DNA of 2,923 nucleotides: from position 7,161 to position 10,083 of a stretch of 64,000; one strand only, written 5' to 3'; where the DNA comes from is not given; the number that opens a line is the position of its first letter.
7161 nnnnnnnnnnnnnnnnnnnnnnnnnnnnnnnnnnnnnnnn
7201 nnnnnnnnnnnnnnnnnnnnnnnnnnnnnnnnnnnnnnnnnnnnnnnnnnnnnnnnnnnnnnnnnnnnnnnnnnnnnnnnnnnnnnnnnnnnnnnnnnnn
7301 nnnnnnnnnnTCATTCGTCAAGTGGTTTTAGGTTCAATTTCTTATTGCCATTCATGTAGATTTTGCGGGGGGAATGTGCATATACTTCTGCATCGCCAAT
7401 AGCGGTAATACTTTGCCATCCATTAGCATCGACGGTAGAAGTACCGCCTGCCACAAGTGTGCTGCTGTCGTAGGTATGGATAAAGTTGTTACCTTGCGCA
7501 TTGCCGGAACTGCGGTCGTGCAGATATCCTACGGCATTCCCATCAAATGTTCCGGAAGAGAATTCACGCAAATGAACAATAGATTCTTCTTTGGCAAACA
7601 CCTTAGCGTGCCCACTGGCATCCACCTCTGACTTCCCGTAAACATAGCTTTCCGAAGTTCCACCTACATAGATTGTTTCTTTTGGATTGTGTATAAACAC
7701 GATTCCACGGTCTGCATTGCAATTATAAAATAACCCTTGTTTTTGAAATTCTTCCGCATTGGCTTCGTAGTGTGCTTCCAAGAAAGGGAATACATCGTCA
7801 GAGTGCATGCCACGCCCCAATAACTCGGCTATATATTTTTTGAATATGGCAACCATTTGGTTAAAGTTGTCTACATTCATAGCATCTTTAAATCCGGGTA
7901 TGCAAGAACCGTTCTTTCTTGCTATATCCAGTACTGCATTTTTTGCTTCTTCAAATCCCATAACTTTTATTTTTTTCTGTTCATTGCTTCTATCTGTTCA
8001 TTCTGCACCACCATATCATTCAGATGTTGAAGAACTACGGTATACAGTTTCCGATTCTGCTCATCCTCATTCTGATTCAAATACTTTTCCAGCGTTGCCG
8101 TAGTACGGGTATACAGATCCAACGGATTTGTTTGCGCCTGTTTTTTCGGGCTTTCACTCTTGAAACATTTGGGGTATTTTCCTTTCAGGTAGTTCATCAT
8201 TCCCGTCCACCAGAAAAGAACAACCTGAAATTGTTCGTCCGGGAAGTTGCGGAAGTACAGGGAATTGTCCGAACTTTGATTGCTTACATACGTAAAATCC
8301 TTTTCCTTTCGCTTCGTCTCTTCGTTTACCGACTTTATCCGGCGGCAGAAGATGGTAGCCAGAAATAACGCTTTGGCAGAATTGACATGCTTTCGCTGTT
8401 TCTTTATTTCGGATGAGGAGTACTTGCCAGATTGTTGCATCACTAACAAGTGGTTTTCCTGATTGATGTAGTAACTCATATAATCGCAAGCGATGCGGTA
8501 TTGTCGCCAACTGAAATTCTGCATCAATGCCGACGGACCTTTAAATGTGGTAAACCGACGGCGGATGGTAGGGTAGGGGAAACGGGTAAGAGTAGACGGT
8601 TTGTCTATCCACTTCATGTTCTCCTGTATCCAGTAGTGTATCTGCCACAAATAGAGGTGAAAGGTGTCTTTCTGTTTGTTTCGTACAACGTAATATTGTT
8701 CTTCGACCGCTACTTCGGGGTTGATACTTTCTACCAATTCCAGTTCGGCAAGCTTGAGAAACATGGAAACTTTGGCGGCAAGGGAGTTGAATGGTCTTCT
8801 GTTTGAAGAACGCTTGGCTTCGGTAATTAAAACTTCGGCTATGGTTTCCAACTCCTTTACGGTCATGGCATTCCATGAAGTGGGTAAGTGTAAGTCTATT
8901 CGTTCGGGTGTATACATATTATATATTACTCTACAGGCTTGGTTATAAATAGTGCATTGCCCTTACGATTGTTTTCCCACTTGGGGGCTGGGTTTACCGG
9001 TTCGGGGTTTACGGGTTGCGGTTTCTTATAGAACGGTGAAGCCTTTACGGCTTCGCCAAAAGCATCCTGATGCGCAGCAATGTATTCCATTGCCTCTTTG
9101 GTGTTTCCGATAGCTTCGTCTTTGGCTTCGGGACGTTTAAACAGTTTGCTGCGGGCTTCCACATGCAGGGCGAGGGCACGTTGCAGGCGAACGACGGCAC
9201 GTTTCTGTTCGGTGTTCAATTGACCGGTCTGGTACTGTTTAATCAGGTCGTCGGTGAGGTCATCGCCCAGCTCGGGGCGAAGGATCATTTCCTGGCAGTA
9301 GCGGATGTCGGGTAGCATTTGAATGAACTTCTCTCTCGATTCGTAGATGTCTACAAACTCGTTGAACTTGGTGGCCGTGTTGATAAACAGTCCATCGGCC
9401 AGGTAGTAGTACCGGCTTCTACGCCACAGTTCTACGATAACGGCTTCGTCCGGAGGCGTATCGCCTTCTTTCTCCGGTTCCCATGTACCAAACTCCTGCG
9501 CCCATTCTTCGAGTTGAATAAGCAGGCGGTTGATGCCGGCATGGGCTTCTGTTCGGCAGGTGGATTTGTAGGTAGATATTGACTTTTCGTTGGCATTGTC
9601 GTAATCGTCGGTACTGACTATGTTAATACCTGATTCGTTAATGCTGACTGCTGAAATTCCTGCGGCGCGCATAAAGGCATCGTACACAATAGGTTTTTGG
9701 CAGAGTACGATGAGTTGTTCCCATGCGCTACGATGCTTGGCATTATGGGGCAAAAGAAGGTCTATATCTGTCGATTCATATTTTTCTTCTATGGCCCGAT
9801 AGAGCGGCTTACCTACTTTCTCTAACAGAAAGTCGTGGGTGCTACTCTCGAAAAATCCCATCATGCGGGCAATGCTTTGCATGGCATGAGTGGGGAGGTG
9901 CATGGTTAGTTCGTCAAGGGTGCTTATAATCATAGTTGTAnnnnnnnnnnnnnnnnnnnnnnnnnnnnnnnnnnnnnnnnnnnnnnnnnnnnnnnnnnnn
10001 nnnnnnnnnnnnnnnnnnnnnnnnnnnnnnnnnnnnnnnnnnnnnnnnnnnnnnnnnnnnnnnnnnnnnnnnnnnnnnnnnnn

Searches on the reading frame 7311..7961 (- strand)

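Call 26: search_protein_families(library=phrogs, proteins=[window:7311-7961:-], max_evalue=0.001)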
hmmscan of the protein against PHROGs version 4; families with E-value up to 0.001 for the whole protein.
window:7311-7961:- (216 aa): 0 families

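Call 74: search_protein_families(library=pfam, proteins=[window:7311-7961:-], max_evalue=0.01)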
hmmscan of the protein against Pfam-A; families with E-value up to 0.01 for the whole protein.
window:7311-7961:- (216 aa): 1 family
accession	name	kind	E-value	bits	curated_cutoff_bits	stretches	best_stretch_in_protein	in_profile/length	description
PF10882.14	bPH_5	-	0.0083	16.6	22.5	0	96-130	38-74/100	Bacterial PH domain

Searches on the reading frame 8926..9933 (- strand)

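Call 26: search_protein_families(library=phrogs, proteins=[window:8926-9933:-], max_evalue=0.001)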
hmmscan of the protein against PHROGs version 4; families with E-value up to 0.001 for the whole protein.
window:8926-9933:- (335 aa): 0 families

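Call 74: search_protein_families(library=pfam, proteins=[window:8926-9933:-], max_evalue=0.01)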
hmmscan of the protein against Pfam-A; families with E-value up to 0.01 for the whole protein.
window:8926-9933:- (335 aa): 1 family
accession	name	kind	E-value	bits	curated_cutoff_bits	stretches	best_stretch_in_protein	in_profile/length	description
PF20459.4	DUF6712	-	7e-13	49.1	25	1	41-159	6-119/121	Family of unknown function (DUF6712)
